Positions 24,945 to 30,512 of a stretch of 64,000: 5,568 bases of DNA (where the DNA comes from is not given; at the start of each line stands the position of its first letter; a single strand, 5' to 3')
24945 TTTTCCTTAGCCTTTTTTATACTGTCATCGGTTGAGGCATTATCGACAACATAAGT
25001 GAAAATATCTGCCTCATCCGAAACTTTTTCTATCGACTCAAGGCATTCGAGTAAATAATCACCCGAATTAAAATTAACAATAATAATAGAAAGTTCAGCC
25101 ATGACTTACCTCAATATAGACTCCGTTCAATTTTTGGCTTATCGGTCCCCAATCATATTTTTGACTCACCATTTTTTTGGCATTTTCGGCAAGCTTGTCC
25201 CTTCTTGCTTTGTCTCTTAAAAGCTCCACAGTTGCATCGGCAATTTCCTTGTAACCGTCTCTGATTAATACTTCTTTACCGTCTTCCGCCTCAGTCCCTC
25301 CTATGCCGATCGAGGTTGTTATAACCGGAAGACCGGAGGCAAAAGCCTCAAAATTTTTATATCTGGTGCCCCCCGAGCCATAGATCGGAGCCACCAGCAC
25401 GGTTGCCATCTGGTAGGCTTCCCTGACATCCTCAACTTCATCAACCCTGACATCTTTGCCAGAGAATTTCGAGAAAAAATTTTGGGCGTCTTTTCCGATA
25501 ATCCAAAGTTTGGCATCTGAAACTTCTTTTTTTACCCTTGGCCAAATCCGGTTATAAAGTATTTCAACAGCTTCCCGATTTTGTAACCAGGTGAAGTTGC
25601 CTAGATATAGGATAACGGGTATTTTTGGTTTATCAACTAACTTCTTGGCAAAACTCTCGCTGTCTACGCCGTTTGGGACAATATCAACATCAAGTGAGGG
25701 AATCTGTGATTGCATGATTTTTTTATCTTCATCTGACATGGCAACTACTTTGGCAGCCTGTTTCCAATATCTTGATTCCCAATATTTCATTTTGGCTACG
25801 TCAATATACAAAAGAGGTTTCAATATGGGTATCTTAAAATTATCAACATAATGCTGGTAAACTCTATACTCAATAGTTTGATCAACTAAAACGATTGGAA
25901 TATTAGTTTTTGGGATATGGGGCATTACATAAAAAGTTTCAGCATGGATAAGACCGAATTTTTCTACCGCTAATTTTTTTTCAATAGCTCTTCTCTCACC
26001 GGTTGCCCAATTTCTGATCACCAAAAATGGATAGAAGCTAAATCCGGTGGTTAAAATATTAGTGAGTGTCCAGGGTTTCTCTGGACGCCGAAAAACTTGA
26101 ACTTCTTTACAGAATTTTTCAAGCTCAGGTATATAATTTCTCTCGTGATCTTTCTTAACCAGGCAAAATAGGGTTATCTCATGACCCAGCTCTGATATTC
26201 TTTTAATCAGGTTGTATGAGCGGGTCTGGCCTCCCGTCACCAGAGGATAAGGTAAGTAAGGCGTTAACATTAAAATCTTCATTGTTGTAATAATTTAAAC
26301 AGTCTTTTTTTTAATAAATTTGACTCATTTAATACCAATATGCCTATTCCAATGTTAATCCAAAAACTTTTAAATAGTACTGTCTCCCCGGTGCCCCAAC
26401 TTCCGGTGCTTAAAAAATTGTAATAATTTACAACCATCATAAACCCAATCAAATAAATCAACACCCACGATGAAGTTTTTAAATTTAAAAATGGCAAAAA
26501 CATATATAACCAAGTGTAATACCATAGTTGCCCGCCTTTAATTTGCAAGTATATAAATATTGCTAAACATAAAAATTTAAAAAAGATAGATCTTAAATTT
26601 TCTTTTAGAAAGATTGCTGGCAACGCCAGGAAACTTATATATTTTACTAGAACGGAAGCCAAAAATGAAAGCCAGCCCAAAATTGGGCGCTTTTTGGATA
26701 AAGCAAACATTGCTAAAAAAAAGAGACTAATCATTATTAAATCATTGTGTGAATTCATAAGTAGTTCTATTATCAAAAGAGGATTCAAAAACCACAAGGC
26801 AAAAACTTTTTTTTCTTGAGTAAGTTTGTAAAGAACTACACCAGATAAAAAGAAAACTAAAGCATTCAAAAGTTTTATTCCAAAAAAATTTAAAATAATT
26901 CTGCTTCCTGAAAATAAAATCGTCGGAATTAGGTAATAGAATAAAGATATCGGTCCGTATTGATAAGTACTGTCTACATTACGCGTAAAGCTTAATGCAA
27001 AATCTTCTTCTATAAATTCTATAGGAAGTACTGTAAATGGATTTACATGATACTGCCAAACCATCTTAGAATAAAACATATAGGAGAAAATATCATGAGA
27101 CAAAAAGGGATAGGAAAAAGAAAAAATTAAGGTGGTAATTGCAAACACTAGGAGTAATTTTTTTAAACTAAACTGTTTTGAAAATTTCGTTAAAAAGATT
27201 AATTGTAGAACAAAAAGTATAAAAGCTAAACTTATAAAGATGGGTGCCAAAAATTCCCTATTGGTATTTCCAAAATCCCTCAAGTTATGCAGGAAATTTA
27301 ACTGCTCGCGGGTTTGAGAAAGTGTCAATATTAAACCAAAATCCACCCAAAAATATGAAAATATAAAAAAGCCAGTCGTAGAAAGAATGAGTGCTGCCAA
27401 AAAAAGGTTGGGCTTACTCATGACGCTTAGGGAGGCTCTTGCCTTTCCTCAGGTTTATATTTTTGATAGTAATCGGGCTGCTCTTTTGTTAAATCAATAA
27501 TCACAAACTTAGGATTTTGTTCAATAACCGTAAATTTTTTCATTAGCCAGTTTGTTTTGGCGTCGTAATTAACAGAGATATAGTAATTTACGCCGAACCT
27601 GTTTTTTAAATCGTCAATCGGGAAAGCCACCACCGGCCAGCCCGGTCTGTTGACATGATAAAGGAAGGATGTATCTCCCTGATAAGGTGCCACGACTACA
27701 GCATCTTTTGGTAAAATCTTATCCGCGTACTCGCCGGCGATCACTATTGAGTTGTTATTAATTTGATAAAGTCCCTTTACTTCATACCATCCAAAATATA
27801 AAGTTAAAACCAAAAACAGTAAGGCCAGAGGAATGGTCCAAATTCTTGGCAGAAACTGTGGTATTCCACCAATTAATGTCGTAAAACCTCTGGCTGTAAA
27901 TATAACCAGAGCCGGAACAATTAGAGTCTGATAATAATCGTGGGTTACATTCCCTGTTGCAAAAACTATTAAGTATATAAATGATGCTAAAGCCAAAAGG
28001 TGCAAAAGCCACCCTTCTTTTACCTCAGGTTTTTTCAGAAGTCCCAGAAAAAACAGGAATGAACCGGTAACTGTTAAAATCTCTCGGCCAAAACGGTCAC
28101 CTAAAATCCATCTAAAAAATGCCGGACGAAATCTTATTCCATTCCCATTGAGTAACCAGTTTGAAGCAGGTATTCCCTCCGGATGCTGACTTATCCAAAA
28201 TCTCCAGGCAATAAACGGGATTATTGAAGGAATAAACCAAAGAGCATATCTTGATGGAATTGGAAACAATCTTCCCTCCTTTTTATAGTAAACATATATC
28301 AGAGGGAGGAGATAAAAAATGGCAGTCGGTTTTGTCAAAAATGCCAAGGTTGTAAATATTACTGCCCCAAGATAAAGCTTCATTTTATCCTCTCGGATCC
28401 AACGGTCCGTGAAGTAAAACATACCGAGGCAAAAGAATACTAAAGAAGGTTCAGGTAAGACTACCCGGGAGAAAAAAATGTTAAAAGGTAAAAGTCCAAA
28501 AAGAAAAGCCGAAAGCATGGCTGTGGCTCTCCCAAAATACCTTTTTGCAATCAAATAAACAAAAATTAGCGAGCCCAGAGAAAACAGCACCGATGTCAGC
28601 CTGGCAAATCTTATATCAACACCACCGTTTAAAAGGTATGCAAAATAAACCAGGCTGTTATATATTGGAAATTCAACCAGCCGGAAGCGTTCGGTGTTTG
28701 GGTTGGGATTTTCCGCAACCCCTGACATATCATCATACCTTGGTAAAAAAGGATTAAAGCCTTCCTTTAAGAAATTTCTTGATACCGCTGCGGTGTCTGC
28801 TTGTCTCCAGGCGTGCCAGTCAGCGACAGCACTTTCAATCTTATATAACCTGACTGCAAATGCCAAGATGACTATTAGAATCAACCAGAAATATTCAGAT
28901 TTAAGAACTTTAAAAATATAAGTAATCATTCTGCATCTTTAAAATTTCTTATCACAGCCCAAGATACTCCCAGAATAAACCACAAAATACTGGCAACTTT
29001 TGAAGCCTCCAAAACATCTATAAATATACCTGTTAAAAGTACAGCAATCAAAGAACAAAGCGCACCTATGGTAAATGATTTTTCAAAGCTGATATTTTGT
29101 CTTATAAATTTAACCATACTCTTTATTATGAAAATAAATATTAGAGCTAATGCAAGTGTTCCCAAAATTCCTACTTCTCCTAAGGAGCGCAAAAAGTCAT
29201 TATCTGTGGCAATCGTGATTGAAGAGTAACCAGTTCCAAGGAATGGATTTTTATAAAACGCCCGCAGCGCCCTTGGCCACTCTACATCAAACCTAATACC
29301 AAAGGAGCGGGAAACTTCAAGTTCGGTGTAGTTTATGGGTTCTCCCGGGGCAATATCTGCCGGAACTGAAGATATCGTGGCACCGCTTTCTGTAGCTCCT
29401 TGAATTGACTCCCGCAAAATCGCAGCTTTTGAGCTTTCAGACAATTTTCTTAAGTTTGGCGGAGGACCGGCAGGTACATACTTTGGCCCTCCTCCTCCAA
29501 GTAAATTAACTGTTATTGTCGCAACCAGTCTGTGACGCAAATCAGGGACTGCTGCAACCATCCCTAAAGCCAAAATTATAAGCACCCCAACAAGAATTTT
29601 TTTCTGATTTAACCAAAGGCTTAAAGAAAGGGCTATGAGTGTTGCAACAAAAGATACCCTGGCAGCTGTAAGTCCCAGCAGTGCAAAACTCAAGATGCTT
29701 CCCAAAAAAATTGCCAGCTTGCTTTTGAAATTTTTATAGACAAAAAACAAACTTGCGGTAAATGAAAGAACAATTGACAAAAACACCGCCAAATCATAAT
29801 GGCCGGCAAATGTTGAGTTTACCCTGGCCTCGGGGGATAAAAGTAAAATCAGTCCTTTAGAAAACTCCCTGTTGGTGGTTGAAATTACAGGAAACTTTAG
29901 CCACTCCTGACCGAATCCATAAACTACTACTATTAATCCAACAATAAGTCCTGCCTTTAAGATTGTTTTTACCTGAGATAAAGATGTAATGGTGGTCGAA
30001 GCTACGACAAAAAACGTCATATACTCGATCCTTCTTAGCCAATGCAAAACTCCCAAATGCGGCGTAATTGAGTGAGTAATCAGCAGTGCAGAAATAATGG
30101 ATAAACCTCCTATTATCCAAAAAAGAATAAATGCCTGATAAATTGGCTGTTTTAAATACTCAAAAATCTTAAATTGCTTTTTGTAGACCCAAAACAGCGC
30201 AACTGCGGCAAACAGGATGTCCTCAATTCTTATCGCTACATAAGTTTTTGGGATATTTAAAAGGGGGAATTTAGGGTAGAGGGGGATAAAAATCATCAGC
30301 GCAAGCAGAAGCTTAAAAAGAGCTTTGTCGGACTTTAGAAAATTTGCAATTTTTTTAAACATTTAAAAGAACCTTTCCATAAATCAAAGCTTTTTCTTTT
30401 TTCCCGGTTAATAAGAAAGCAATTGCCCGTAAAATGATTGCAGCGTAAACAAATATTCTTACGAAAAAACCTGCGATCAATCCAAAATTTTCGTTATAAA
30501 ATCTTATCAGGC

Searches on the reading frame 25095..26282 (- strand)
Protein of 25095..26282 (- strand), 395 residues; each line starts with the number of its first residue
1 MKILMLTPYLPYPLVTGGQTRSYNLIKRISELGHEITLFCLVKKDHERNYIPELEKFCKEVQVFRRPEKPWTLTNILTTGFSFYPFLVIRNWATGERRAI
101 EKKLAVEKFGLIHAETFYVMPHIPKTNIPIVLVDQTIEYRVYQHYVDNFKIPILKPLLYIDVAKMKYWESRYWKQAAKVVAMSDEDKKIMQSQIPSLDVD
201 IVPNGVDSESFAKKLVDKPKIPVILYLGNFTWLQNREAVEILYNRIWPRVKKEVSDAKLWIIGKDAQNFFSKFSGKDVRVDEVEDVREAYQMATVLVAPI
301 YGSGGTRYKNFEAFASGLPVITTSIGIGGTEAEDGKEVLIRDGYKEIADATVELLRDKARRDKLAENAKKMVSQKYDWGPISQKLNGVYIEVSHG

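Call 62: search_protein_families(library=pfam, proteins=[window:25095-26282:-], max_evalue=0.001)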
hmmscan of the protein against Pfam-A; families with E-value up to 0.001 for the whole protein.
window:25095-26282:- (395 aa): 4 families
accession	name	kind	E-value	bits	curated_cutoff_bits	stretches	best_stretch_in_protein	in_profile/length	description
PF13692.12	Glyco_trans_1_4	-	2.3e-21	77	27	1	222-357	2-142/142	Glycosyl transferases group 1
PF13439.12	Glyco_transf_4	-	5.3e-12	46.5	28.5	1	16-209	2-169/170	Glycosyltransferase Family 4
PF00534.26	Glycos_transf_1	-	1.8e-10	41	26.4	1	211-371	5-172/172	Glycosyl transferases group 1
PF13524.12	Glyco_trans_1_2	-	1e-05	25.9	25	1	303-379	60-136/144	Glycosyl transferase-like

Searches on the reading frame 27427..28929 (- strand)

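Call 62: search_protein_families(library=pfam, proteins=[window:27427-28929:-], max_evalue=0.001)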
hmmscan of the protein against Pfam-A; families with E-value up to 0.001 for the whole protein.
window:27427-28929:- (500 aa): 2 families
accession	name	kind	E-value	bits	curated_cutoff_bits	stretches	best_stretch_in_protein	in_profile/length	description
PF13231.12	PMT_2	-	1.9e-14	54.6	26.1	1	103-222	18-138/160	Dolichyl-phosphate-mannose-protein mannosyltransferase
PF02366.24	PMT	-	7.5e-08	32.7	22.7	1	103-213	79-195/245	Dolichyl-phosphate-mannose-protein mannosyltransferase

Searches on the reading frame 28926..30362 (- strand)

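Call 62: search_protein_families(library=pfam, proteins=[window:28926-30362:-], max_evalue=0.001)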
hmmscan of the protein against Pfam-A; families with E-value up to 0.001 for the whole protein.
window:28926-30362:- (478 aa): 1 family
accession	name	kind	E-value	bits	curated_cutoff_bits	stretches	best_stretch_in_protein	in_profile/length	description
PF04932.20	Wzy_C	-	1.5e-06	28.5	31.7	1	221-405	2-148/149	O-Antigen ligase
